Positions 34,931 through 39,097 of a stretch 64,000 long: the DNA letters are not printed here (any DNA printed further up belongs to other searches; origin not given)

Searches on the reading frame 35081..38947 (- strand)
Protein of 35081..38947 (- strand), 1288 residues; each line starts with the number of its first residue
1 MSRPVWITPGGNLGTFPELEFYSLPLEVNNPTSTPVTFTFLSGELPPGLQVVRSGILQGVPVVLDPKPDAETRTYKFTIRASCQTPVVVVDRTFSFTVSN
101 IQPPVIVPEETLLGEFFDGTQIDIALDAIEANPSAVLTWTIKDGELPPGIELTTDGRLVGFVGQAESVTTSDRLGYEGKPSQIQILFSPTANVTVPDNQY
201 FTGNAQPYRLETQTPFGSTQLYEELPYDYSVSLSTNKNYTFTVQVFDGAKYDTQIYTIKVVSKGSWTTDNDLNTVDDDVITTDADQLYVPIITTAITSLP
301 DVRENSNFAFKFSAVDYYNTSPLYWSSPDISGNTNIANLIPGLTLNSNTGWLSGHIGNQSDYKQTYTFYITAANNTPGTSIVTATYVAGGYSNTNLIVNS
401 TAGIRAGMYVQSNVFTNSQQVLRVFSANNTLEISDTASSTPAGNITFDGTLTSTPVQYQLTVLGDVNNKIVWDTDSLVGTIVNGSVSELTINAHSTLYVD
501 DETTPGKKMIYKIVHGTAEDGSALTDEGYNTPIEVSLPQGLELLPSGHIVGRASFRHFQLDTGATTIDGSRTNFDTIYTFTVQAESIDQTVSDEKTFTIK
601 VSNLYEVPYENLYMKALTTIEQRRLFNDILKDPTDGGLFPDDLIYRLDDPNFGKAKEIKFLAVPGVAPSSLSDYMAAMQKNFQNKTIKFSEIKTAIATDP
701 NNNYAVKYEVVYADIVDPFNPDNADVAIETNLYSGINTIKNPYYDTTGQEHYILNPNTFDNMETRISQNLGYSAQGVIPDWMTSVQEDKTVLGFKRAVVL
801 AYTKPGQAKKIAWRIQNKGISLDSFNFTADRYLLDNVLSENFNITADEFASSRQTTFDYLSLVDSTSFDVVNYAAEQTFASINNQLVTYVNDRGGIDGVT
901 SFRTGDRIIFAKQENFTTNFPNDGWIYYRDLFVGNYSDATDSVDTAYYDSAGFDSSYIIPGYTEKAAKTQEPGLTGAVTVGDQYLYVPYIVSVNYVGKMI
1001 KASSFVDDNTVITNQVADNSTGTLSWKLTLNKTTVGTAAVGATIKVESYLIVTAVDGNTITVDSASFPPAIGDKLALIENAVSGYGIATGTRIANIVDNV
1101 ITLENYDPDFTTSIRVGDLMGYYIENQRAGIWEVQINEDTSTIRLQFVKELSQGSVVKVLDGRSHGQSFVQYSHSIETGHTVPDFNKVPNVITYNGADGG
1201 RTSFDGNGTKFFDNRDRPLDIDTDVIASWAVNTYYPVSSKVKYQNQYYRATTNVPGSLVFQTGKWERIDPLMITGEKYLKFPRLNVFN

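Call 14: search_protein_families(library=phrogs, proteins=[window:35081-38947:-], max_evalue=0.001)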
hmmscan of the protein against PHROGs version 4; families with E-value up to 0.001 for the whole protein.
window:35081-38947:- (1288 aa): 0 families

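Call 57: search_protein_families(library=pfam, alignment_id=A3, max_evalue=0.00001)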
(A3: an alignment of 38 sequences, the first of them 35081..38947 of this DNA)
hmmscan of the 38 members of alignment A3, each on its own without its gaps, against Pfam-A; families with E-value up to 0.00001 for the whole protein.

A. member 1, window:35081-38947:- (1288 aa): 0 families

B. families by the number of members that match (of 38 scanned): 5 families
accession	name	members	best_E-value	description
PF01068.26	DNA_ligase_A_M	1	5.4e-20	ATP dependent DNA ligase domain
PF01145.31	Band_7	1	5.5e-18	SPFH domain / Band 7 family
PF00149.33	Metallophos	1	5.5e-13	Calcineurin-like phosphoesterase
PF14743.12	DNA_ligase_OB_2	1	3.2e-12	DNA ligase OB-like domain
PF10902.13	WYL_2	1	1.3e-10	WYL_2, Sm-like SH3 beta-barrel fold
